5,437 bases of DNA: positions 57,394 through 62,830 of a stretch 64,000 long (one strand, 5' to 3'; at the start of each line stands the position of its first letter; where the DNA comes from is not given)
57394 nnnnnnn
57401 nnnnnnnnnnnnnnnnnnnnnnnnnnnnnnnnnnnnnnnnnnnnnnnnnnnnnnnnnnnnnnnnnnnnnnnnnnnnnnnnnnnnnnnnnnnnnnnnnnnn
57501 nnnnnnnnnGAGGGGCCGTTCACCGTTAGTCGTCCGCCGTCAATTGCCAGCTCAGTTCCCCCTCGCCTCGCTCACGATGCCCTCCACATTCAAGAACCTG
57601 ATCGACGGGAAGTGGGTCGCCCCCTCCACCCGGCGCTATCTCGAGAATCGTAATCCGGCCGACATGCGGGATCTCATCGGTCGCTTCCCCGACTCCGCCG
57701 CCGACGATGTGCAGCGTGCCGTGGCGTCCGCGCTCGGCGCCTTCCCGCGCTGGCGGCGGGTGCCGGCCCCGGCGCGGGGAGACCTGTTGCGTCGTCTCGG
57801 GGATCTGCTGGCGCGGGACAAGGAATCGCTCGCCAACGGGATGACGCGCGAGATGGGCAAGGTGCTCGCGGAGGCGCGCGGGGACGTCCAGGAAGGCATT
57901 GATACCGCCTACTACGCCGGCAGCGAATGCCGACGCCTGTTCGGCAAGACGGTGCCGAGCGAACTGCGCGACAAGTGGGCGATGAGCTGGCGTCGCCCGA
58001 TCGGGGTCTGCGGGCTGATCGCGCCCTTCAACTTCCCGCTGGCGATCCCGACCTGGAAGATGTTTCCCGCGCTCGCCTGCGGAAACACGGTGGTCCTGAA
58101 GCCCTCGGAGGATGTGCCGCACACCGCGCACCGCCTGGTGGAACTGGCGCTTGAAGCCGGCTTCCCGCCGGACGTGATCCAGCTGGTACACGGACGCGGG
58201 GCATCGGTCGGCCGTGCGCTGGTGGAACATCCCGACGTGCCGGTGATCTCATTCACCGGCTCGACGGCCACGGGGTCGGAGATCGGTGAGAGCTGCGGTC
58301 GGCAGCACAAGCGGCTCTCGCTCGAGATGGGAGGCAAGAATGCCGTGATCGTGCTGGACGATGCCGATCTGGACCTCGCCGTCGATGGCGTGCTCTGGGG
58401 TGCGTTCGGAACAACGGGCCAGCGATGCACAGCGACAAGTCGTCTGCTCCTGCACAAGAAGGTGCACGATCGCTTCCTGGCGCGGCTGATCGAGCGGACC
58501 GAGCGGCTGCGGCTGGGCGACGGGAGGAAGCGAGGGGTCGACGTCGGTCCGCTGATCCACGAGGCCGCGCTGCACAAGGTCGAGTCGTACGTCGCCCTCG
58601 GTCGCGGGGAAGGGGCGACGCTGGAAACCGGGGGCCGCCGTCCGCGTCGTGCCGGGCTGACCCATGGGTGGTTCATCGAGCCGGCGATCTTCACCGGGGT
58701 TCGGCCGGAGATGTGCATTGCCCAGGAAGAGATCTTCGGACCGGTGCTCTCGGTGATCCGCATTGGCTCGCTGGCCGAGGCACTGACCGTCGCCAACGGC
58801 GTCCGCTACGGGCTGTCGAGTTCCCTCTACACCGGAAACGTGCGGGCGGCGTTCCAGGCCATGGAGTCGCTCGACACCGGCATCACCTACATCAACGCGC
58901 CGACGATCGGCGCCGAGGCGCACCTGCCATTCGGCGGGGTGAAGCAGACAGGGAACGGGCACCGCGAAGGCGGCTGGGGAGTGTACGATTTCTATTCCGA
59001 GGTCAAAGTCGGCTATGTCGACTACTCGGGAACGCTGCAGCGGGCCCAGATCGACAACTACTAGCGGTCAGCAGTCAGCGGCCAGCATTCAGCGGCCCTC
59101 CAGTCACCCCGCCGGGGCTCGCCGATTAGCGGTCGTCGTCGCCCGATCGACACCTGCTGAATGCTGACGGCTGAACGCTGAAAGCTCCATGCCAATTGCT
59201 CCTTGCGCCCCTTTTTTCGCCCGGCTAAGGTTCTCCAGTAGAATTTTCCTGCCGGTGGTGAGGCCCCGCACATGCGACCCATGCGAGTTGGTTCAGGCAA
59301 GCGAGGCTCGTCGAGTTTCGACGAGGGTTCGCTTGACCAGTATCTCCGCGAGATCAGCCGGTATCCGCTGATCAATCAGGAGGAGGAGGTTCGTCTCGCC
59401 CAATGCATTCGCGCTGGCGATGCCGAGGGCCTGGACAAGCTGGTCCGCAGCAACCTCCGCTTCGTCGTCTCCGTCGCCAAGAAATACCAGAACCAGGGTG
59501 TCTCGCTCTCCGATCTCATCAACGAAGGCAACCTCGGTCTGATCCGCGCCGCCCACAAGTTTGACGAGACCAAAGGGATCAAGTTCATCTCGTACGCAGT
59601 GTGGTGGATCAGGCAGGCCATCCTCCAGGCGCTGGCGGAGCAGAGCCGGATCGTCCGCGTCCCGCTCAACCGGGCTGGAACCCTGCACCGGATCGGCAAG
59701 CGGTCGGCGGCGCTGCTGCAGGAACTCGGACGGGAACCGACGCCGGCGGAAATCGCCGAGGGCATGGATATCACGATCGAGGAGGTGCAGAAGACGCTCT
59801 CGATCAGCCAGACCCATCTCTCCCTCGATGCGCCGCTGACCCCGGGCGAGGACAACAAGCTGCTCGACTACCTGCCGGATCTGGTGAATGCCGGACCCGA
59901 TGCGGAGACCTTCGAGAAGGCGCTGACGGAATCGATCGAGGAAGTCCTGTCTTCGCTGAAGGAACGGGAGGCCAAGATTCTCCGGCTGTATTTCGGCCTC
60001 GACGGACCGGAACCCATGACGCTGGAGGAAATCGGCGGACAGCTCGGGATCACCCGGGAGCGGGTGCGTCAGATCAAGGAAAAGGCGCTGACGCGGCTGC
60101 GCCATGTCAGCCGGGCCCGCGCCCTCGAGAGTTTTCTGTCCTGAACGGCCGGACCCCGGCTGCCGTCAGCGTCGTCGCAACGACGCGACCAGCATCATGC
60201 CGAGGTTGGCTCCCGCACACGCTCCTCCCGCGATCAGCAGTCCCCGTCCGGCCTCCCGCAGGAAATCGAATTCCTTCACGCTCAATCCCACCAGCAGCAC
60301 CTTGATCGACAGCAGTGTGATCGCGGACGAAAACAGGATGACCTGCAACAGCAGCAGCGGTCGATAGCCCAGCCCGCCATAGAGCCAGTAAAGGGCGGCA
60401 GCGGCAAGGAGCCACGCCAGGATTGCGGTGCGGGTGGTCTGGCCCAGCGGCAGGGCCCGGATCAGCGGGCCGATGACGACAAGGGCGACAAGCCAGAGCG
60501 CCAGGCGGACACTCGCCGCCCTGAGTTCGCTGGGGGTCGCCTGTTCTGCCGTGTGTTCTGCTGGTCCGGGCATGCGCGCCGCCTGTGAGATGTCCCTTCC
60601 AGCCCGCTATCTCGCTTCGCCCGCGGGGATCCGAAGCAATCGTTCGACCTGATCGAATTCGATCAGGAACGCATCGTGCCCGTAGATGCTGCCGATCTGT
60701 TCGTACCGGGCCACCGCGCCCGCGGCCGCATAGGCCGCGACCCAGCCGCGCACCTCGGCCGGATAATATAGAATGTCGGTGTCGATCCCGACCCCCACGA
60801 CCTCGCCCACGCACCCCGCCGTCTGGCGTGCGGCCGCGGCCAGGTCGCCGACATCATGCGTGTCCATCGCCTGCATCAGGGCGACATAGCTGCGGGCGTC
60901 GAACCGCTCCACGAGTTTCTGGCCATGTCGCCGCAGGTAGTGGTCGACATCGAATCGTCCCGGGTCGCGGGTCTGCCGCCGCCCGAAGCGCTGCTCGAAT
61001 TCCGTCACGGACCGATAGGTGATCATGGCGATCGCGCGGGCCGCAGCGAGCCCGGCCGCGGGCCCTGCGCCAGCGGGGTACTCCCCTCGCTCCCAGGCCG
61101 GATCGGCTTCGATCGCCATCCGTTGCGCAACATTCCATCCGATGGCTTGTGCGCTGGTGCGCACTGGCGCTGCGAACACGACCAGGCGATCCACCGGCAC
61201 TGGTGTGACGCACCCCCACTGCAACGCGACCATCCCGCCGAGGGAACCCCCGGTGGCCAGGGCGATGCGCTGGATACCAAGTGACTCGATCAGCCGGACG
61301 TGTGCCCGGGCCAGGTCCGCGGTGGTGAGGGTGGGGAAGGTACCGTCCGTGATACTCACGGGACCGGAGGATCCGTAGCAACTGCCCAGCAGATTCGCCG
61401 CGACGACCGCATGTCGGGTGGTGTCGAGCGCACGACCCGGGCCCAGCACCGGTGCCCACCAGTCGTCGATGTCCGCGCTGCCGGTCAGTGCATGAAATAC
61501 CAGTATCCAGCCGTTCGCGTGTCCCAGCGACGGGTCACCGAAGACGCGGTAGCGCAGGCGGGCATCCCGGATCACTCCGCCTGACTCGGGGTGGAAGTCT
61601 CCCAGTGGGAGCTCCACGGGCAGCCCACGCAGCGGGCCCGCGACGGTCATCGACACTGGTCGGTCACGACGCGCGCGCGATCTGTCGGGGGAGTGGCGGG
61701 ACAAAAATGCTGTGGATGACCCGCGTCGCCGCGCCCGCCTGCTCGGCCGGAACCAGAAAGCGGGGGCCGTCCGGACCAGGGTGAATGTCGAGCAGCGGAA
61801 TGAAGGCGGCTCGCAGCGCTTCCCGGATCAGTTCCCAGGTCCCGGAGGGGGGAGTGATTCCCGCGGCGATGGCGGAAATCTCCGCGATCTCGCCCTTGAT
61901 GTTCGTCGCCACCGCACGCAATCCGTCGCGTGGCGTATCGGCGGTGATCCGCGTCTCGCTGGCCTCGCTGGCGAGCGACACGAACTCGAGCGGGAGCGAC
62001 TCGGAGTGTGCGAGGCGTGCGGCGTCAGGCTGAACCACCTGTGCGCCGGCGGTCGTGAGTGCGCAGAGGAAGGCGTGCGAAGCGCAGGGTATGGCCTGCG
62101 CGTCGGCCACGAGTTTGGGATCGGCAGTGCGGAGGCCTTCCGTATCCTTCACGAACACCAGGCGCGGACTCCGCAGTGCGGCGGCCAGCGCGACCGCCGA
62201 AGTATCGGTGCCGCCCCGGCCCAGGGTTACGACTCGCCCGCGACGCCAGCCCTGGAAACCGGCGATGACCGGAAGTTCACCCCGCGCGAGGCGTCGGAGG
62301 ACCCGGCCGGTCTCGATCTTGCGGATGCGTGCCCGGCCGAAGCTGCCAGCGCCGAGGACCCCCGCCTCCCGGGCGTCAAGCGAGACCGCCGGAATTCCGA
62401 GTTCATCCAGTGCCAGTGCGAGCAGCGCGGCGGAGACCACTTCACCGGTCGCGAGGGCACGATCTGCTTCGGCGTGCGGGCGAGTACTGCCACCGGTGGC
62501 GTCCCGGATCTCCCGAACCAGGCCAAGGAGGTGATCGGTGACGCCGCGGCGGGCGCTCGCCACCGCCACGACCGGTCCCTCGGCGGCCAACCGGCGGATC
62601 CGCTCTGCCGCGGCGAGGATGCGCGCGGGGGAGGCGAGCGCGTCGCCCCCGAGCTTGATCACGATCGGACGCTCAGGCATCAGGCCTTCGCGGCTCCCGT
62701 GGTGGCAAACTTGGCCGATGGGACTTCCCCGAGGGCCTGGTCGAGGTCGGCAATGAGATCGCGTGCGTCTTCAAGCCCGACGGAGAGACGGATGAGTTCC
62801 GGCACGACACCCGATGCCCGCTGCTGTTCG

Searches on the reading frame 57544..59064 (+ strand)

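Call 38: search_protein_families(library=pfam, proteins=[window:57544-59064:+], max_evalue=0.0001)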
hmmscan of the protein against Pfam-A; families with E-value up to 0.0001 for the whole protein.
window:57544-59064:+ (506 aa): 1 family
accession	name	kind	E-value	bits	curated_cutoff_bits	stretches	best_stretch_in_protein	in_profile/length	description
PF00171.27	Aldedh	-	9.5e-167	555.6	23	1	24-488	1-459/461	Aldehyde dehydrogenase family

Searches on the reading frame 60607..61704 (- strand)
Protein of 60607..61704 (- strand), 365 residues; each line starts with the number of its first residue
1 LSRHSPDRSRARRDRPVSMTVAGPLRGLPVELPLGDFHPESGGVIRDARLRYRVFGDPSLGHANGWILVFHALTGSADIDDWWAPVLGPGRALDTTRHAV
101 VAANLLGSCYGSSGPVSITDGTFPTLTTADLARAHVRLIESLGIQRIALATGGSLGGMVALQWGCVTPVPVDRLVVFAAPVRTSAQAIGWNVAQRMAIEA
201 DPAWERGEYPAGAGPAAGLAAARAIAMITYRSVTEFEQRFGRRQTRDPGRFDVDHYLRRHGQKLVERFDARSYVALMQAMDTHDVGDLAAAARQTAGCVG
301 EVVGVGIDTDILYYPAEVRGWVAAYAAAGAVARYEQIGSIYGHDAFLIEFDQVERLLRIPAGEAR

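Call 38: search_protein_families(library=pfam, proteins=[window:60607-61704:-], max_evalue=0.0001)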
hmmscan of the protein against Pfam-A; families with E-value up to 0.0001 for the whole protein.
window:60607-61704:- (365 aa): 1 family
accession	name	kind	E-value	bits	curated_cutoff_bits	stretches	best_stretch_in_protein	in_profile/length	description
PF00561.26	Abhydrolase_1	-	3.4e-17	63.4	25.8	1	66-232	2-151/245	alpha/beta hydrolase fold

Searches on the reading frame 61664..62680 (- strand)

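Call 38: search_protein_families(library=pfam, proteins=[window:61664-62680:-], max_evalue=0.0001)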
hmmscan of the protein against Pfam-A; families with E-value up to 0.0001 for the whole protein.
window:61664-62680:- (338 aa): 1 family
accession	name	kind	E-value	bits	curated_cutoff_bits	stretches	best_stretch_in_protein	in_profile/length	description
PF00696.33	AA_kinase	-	6.3e-39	134.5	24.9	1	6-231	3-230/234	Amino acid kinase family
